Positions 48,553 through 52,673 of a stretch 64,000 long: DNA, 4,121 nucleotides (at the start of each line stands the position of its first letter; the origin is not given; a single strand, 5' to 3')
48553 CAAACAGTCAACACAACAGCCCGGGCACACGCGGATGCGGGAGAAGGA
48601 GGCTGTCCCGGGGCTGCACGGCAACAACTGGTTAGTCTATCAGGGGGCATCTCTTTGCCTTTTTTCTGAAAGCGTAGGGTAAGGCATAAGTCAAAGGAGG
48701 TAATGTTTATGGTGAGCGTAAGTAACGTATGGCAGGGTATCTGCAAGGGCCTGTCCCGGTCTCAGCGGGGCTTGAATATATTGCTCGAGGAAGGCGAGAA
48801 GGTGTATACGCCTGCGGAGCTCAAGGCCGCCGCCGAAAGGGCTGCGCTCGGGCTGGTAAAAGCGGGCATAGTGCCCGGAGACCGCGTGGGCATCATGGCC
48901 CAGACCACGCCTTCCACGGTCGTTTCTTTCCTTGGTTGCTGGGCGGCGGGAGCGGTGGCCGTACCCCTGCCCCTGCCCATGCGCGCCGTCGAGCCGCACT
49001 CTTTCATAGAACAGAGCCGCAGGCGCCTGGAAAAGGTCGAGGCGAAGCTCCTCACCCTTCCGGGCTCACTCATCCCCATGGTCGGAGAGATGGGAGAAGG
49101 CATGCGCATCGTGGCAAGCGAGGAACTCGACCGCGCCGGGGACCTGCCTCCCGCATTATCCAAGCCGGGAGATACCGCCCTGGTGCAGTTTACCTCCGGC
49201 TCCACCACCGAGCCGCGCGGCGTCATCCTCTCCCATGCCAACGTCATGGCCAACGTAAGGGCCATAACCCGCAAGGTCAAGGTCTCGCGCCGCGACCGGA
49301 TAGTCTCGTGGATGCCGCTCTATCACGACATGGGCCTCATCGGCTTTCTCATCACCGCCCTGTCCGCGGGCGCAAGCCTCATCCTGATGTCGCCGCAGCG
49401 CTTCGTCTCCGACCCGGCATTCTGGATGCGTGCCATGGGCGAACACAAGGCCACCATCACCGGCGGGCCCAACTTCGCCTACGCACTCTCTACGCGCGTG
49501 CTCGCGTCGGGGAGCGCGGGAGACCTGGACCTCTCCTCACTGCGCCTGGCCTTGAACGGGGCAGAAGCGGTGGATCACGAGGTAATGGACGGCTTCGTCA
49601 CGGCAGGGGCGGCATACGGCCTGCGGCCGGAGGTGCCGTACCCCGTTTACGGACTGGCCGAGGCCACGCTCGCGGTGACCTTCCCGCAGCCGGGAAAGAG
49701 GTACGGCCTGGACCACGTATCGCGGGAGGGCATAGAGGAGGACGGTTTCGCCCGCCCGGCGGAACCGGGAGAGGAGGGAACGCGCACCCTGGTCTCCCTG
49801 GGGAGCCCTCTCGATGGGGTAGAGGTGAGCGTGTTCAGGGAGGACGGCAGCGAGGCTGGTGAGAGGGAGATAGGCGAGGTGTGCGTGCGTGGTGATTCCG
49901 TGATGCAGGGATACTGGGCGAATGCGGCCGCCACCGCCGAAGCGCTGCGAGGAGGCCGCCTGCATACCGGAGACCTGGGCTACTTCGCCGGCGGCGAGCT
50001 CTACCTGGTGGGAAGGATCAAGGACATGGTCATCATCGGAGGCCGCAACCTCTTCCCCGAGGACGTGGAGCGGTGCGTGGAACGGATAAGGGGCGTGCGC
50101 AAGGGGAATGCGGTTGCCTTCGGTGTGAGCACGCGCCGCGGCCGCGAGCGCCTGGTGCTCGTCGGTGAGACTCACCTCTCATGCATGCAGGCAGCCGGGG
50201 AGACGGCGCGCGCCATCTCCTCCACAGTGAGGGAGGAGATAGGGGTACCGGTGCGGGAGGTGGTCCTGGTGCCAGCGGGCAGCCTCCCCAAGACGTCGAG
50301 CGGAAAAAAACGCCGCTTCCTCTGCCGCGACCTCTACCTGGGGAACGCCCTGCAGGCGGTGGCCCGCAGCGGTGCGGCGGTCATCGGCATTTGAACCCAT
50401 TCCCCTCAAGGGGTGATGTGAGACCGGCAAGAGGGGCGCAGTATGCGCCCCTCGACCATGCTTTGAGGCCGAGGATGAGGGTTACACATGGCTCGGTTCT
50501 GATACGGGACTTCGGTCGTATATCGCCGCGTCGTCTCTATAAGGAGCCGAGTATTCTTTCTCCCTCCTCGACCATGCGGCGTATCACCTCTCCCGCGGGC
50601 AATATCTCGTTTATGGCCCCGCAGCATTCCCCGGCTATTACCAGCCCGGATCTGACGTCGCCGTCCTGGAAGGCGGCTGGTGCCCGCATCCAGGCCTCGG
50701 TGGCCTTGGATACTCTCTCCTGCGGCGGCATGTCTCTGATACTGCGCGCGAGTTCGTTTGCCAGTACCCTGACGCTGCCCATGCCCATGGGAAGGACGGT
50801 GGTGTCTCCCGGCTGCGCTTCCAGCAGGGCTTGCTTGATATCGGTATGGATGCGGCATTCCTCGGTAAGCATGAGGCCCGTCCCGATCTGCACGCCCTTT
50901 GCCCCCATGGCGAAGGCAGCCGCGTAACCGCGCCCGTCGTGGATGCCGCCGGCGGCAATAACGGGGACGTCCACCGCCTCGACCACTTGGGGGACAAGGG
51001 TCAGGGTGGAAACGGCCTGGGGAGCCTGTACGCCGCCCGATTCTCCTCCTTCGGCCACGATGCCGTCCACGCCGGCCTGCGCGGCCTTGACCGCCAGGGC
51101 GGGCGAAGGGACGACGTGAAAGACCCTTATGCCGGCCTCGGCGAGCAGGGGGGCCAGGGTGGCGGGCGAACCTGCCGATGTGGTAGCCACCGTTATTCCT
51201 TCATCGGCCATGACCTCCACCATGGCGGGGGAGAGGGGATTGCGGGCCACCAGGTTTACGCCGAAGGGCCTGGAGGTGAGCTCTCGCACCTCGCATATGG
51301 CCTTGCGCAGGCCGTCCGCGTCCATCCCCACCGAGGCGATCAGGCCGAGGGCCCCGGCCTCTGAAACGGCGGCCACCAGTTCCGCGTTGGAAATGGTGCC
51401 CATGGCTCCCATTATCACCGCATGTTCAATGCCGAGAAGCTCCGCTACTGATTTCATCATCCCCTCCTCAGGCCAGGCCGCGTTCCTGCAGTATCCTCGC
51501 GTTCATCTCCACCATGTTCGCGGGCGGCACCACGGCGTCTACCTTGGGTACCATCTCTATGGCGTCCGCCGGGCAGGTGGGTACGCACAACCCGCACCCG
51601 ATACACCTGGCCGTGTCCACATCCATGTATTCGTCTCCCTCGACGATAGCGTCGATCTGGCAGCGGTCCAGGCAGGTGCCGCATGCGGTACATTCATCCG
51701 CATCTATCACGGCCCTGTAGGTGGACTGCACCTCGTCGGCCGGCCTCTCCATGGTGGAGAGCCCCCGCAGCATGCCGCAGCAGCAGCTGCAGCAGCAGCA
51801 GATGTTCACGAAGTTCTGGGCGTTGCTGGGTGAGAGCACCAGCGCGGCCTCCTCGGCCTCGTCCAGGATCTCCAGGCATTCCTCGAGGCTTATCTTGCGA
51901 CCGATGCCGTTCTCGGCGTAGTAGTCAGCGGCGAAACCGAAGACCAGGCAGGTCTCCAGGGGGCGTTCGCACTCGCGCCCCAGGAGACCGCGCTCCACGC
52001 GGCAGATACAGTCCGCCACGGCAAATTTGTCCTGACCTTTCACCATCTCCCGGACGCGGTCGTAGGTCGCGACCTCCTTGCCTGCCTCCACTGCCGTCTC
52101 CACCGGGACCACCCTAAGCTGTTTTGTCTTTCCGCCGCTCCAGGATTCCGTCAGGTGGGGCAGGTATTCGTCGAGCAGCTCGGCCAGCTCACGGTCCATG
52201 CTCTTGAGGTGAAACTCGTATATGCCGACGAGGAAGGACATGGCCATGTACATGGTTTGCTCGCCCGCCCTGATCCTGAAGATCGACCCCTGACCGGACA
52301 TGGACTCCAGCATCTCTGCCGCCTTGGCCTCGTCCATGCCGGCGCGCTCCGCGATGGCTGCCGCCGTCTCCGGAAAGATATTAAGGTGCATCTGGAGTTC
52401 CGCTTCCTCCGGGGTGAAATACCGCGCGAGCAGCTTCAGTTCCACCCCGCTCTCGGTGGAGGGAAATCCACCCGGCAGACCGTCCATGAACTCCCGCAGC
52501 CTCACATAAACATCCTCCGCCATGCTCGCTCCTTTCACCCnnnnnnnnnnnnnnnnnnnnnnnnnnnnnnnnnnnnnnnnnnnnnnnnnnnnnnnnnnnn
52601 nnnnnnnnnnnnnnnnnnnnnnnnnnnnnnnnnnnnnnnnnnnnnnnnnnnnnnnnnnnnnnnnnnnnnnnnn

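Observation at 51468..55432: TetR-controlled operon of three tandem paralogous Cys-rich Fe-S proteins plus an NMO-family flavoenzyme: candidate uncharacterized redox system.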

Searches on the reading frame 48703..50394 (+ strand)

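Call 68: search_protein_families(library=ncbifam, proteins=[window:48703-50394:+], max_evalue=1e-10)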
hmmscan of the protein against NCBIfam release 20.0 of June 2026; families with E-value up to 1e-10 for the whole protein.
window:48703-50394:+ (563 aa): 89 families (the best 25 are shown)
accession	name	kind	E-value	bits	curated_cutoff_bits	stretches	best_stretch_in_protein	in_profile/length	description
NF005850.0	PRK07768.1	subfamily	1.6e-144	482.1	572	1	7-540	2-538/545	long-chain-fatty-acid--CoA ligase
NF006624.1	PRK09192.1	subfamily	9.2e-132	440.3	600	1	19-550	27-565/567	fatty acyl-AMP ligase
NF004510.0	PRK05851.1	equivalog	7.1e-97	324.7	621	1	19-541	14-516/525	long-chain-fatty acid--ACP ligase MbtM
NF004282.0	PRK05691.1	subfamily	1.4e-90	303.4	4090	1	34-554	40-567/4334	non-ribosomal peptide synthase/polyketide synthase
NF004509.1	PRK05850.1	subfamily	7.6e-86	288.6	775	1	42-549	45-572/578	fatty-acid--AMP ligase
NF009124.0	PRK12476.1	subfamily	3.3e-77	260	922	1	55-551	88-610/612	fatty acyl-AMP ligase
NF040633.1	FadD32_Coryne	exception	2.5e-76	257.3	875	1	155-545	200-612/614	FadD32-like long-chain-fatty-acid--AMP ligase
NF038339.3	FAAL_FadD32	equivalog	7.1e-76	255.6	975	1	156-552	177-615/625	long-chain-fatty-acid--AMP ligase FadD32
NF038337.1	FAAL_FadD21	exception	2.8e-68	230.8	1100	1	57-547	60-571/579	fatty-acid--AMP ligase FAAL21/FadD21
NF038338.1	FAAL_FadD28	exception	2.8e-64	217.5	1100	1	51-546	55-571/580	fatty-acid--AMP ligase FAAL28/FadD28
NF004837.0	PRK06187.1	subfamily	9.6e-58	195.7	476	1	25-548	25-525/531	long-chain-fatty-acid--CoA ligase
NF005801.1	PRK07656.1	equivalog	1.8e-50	172.1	657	2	29-331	21-327/500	FadD3 family acyl-CoA ligase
NF009233.0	PRK12583.1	subfamily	1.2e-47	162.6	832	2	363-546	372-551/558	fatty acid CoA ligase family protein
NF005702.0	PRK07514.1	subfamily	4.8e-47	160.4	558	1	15-544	11-499/506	malonyl-CoA synthase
NF006182.0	PRK08316.1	subfamily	4.6e-45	154.1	663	2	28-296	30-304/523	fatty acyl-CoA synthetase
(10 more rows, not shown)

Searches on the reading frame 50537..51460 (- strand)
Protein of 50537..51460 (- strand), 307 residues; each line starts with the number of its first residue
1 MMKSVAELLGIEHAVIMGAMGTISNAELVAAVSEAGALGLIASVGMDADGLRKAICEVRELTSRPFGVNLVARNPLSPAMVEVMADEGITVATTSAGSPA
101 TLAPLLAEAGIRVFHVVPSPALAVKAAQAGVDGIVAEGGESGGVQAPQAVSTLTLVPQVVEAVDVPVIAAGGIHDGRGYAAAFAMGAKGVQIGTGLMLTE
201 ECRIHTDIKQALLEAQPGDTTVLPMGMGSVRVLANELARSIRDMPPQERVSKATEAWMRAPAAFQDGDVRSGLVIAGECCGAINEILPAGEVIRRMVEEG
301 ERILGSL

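Call 3: search_protein_families(library=pfam, proteins=[window:50537-51460:-], max_evalue=0.01)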
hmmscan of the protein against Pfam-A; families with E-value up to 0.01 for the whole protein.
window:50537-51460:- (307 aa): 7 families
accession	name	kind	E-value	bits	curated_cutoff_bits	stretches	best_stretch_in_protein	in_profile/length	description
PF03060.21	NMO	-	5.6e-59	200.6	28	2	81-299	106-331/331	Nitronate monooxygenase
PF01070.24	FMN_dh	-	1e-08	35.1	24.9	1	117-196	226-305/350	FMN-dependent dehydrogenase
PF00478.31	IMPDH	-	4.2e-06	26.4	25.6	1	143-233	187-269/345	IMP dehydrogenase / GMP reductase domain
PF01180.27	DHO_dh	-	2.6e-05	24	27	1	136-213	213-288/291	Dihydroorotate dehydrogenase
PF04481.18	DUF561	-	0.0002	21.1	21.6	1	147-196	169-217/243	Protein of unknown function (DUF561)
PF00977.27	His_biosynth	-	0.0021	18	23.6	1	153-194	179-220/228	Histidine biosynthesis protein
PF05690.20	ThiG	-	0.0072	16.1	23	0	103-197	116-208/247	Thiazole biosynthesis protein ThiG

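Call 4: search_protein_families(library=ncbifam, proteins=[window:50537-51460:-], max_evalue=0.01)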
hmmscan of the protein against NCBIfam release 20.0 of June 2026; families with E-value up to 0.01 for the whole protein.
window:50537-51460:- (307 aa): 21 families
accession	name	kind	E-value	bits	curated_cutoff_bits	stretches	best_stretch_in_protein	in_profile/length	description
TIGR03151.1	enACPred_II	equivalog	2.6e-78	263.4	453.1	1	4-304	3-304/307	enoyl-[acyl-carrier-protein] reductase FabK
TIGR02814.1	pfaD_fam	subfamily_domain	1.6e-08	33.7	449.25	1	10-95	16-107/444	PfaD family polyunsaturated fatty acid/polyketide biosynthesis protein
NF005574.0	PRK07259.1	equivalog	2.9e-07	29.7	269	1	138-212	214-283/304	dihydroorotate dehydrogenase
TIGR01037.2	pyrD_sub1_fam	subfamily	2.2e-06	27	270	1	137-212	210-280/300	dihydroorotate dehydrogenase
NF008398.0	PRK11197.1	subfamily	4.6e-05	22.3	376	1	120-197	256-333/381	L-lactate dehydrogenase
TIGR01302.1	IMP_dehydrog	equivalog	9e-05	21.5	481.5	1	143-210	307-373/450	IMP dehydrogenase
NF006183.0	PRK08318.1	equivalog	9.1e-05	21.4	335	1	121-211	210-299/422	NAD-dependent dihydropyrimidine dehydrogenase subunit PreA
NF003652.0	PRK05286.2-5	equivalog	0.00034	19.9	267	1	137-214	267-342/353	quinone-dependent dihydroorotate dehydrogenase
NF005442.0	PRK07028.1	equivalog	0.00036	19.3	593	1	125-217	126-215/430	bifunctional hexulose-6-phosphate synthase/ribonuclease regulator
NF002231.0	PRK01130.1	subfamily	0.00038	19.5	189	1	125-197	142-214/230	putative N-acetylmannosamine-6-phosphate 2-epimerase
NF003646.0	PRK05286.1-4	equivalog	0.00042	19.2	457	1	137-199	263-324/341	quinone-dependent dihydroorotate dehydrogenase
TIGR00735.1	hisF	equivalog_domain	0.0011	18.3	294.55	1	152-213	187-247/254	imidazole glycerol phosphate synthase subunit HisF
NF041011.1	dihydoor_dh_Arch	equivalog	0.0011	18.1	330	1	137-212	198-269/289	dihydroorotate dehydrogenase PyrD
NF003198.0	PRK04169.1-2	subfamily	0.0013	17.9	247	1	124-201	162-234/249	geranylgeranylglyceryl/heptaprenylglyceryl phosphate synthase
TIGR03966.1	actino_HemFlav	equivalog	0.0016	17.2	470.85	1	122-231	260-370/385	pre-mycofactocin synthase MftD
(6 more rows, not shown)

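Call 57: search_solved_structures(query=window:50537-51460:-, max_evalue=1e-10)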
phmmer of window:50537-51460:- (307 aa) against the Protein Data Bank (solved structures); distinct sequences matched with E-value up to 1e-10: 18.
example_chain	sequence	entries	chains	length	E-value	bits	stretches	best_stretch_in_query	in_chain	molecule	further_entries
7l00_A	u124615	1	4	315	1.6e-61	211.6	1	2-304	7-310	Enoyl-Acyl Carrier Protein Reductase FabK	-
5gvh_A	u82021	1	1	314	2.4e-57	197.9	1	4-301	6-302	Enoyl-[acyl-carrier-protein] reductase [FMN]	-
3bo9_A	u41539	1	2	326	2.7e-57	197.7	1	4-301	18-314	Putative nitroalkan dioxygenase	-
5gvj_A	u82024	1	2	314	5.4e-57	196.8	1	4-301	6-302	Enoyl-[acyl-carrier-protein] reductase [FMN]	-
9pl0_A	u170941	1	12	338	3e-56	194.3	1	4-295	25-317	Enoyl-[acyl-carrier-protein] reductase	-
4iql_A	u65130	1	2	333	4.8e-52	180.5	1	2-303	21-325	Enoyl-(Acyl-carrier-protein) reductase II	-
2z6i_A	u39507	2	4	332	1.5e-51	178.9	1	4-295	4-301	Trans-2-enoyl-ACP reductase II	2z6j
2gjl_A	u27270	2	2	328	3.3e-37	131.9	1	6-303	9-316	hypothetical protein PA1024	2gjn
6e2a_A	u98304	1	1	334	3.5e-37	131.8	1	6-303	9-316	Nitronate monooxygenase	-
4q4k_A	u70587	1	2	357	1e-28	104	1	78-299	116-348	Nitronate Monooxygenase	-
4qit_A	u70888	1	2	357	1.3e-28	103.6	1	78-299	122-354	Nitronate monooxygenase family protein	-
4qiu_A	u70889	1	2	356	1.4e-28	103.6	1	78-299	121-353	Nitronate monooxygenase family protein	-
4qis_A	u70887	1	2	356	1.7e-28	103.2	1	78-299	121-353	Nitronate monooxygenase family protein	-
5lsm_A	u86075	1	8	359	6e-23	85.1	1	72-223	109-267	FMN-dependent nitronate monooxygenase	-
3bw4_A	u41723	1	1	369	4.7e-22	82.2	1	79-297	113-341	2-nitropropane dioxygenase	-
3bw2_A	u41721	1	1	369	7.2e-22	81.5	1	79-296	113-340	2-nitropropane dioxygenase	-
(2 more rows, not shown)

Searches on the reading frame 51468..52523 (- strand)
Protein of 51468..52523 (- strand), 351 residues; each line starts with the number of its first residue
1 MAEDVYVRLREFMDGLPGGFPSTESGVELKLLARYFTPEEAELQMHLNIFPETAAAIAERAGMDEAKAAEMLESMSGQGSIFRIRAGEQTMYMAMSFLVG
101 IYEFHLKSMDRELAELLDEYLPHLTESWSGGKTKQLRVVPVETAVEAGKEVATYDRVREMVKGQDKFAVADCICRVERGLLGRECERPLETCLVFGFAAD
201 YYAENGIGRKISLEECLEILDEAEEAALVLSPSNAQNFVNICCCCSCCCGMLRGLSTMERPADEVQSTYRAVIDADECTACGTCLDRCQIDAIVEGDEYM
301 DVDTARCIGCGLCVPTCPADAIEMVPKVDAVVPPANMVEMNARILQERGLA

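Call 3: search_protein_families(library=pfam, proteins=[window:51468-52523:-], max_evalue=0.01)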
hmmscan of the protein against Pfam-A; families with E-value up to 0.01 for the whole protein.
window:51468-52523:- (351 aa): 12 families
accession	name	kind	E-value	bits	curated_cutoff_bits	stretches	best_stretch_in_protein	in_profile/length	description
PF00037.32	Fer4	-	7.5e-13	48.2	21.1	2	302-323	3-24/24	4Fe-4S binding domain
PF14697.11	Fer4_21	-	7e-11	42.5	35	1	271-324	1-59/59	4Fe-4S dicluster domain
PF12797.12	Fer4_2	-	1.2e-08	34.8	24.5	1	300-319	3-22/22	4Fe-4S binding domain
PF13237.11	Fer4_10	-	6.3e-07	29.7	25.5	2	271-318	2-53/53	4Fe-4S dicluster domain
PF12837.12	Fer4_6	-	7.1e-07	29.3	25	1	301-322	3-24/24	4Fe-4S binding domain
PF13187.11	Fer4_9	-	1.2e-06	28.9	27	2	277-322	1-52/52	4Fe-4S dicluster domain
PF25160.1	LdpA_Fe-S-bd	-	6e-06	26.4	27.6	1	288-325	13-46/49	LdpA Fe-S cluster-binding domain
PF12838.12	Fer4_7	-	1.3e-05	26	27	1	306-327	1-22/52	4Fe-4S dicluster domain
PF24033.1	DUF7342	-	0.00019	21.9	31.6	1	51-105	17-74/150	Family of unknown function (DUF7342)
PF01978.25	TrmB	-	0.00088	19.5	25.6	1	51-96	22-66/68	Sugar-specific transcriptional regulator TrmB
PF13484.11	Fer4_16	-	0.001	20.3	30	1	306-330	1-26/66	4Fe-4S double cluster binding domain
PF12800.12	Fer4_4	-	0.0011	19.5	24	1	305-319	2-16/17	4Fe-4S binding domain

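Call 4: search_protein_families(library=ncbifam, proteins=[window:51468-52523:-], max_evalue=0.01)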
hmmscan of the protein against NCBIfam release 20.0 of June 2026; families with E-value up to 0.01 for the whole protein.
window:51468-52523:- (351 aa): 73 families (the best 25 are shown)
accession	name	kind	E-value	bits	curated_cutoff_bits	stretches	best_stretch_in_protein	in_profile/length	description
NF003475.0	PRK05113.1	equivalog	9.6e-14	51.7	203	1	259-327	96-165/190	electron transport complex subunit RsxB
TIGR01944.1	rnfB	subfamily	1.5e-13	50.7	68.7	1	258-329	95-167/190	RnfABCDGE type electron transport complex subunit B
NF005415.0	PRK06991.1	equivalog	4.8e-12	46.1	281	1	267-329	76-139/284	electron transport complex subunit RsxB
NF058577.1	FdxA_fam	equivalog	7.3e-12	45.3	65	1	275-321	6-52/52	4Fe-4S ferredoxin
NF041891.1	hdrA_Methbact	equivalog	2.5e-11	42.5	1300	1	270-330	566-626/762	ferredoxin:CoB-CoM heterodisulfide reductase subunit HdrA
TIGR02700.1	flavo_MJ0208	hypoth_equivalog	3e-11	43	251.35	1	267-333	139-205/234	dihydromethanopterin reductase (acceptor)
TIGR02179.1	PorD_KorD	subfamily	1.3e-10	41.2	60.05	1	268-327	17-77/78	2-oxoacid:acceptor oxidoreductase, delta subunit, pyruvate/2-ketoisovalerate family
NF006446.0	PRK08764.1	equivalog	2e-10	40.7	220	1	270-326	80-137/139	Rnf electron transport complex subunit RnfB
NF040770.1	hetero_SS_HdrA2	exception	6.1e-10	37.9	1100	1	267-330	568-631/777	CoB-CoM heterodisulfide reductase HdrA2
NF045790.1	OxalOxreddelta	equivalog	7e-10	38.6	230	1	269-329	253-313/316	oxalate oxidoreductase subunit delta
NF043069.1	T4HPD_activ_SAM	equivalog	6.6e-09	35.6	425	1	272-327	47-102/299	trans-4-hydroxy-L-proline dehydratase activase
NF040684.1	PorD_Arch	equivalog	8.5e-09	35.4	120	1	268-326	24-83/85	pyruvate synthase subunit PorD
NF005503.0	PRK07118.1-2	equivalog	8.6e-09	35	252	1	278-332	140-194/292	RnfABCDGE type electron transport complex subunit B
NF045874.1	Vhu_polyferre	exception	2.6e-08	33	600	1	243-327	95-179/381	F420-non-reducing hydrogenase associated-polyferredoxin VhuB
NF038196.1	ferrodoxin_EFR1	subfamily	4.9e-08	33.3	75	1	270-324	178-231/242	EFR1 family ferrodoxin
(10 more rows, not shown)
